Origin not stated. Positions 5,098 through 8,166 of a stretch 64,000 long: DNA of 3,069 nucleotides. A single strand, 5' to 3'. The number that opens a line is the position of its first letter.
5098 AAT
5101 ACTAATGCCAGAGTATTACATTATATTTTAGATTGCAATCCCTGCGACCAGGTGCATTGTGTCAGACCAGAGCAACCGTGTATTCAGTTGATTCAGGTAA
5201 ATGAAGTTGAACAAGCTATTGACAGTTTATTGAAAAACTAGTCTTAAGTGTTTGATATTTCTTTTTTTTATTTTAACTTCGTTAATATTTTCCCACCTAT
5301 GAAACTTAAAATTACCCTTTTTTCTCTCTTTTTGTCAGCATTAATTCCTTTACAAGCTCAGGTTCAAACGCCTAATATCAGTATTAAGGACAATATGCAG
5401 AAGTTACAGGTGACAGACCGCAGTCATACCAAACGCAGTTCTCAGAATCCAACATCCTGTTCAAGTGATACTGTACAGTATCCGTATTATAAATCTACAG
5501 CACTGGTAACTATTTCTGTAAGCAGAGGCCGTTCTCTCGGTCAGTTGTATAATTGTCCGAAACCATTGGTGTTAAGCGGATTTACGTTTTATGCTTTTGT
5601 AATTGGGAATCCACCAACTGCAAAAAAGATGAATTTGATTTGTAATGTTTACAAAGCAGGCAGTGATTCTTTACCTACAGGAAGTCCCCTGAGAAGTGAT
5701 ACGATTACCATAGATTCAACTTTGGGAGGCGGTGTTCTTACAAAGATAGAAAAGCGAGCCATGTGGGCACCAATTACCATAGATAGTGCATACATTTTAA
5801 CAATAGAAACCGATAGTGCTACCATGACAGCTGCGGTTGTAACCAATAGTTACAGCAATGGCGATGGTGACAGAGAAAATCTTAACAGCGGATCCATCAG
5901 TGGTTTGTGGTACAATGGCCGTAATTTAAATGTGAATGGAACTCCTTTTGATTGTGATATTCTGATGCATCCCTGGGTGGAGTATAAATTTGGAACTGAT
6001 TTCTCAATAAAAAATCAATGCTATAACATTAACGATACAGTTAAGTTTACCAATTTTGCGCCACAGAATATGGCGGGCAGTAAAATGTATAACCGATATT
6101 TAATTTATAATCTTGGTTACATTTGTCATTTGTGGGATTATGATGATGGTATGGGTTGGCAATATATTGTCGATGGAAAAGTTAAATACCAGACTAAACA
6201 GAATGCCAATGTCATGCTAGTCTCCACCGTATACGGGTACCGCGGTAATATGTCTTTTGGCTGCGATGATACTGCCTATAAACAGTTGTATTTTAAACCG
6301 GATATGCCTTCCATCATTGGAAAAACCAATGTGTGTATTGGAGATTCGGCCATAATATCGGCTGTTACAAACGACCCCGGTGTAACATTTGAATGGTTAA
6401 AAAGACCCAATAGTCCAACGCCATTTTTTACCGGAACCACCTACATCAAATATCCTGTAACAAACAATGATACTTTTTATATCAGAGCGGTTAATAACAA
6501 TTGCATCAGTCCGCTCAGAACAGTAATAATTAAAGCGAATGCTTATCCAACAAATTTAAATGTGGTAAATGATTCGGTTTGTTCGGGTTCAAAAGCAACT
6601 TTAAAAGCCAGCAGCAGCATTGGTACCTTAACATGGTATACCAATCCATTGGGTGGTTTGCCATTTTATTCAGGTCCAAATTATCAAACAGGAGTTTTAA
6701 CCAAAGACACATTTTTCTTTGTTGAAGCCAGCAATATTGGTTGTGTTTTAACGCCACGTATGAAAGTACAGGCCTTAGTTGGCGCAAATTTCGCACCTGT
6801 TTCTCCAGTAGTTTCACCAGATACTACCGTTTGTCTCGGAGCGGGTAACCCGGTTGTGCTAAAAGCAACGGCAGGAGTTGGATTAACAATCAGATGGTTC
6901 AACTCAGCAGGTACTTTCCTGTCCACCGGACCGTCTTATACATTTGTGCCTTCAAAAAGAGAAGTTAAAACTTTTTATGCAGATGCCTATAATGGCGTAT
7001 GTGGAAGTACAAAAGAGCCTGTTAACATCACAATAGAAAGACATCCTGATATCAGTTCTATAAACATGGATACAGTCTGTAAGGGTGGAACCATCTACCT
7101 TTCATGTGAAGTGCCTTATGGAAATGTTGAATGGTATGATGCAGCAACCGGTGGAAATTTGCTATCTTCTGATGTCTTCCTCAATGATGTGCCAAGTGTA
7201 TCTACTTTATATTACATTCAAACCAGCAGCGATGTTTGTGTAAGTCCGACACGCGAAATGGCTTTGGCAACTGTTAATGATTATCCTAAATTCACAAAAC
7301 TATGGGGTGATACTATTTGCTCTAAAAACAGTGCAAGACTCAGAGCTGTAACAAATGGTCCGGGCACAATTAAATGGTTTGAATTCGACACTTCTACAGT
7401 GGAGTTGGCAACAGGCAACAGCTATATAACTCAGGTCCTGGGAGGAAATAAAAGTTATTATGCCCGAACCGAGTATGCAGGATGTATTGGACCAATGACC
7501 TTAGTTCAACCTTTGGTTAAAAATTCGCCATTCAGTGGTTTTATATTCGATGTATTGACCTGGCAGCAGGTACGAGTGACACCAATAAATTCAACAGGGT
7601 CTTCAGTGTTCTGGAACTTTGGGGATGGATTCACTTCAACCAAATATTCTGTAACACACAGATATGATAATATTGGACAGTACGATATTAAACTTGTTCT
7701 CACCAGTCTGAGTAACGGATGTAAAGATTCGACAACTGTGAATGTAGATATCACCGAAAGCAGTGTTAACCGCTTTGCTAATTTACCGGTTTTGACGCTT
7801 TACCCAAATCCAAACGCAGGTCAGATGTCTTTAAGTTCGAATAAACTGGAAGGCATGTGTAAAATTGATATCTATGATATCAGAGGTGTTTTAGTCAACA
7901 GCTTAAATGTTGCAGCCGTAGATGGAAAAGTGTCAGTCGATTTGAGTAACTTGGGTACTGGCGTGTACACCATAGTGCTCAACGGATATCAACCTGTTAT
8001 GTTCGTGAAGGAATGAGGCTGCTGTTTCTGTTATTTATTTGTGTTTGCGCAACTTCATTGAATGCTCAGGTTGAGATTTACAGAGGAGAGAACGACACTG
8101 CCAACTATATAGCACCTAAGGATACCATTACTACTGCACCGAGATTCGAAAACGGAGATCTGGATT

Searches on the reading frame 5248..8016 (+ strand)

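Call 54: search_protein_families(library=pfam, proteins=[window:5248-8016:+], max_evalue=0.00001)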
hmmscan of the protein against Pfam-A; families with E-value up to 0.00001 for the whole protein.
window:5248-8016:+ (922 aa): 3 families
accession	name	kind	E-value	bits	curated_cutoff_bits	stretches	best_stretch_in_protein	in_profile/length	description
PF19081.6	Ig_7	-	1.1e-59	199.1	27.3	5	438-511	5-82/84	Ig-like domain CHU_C associated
PF18962.6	Por_Secre_tail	-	4.7e-10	40.1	27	1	851-912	1-63/75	Secretion system C-terminal sorting domain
PF18911.6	PKD_4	-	2.9e-08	34.1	27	1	783-833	33-83/85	PKD domain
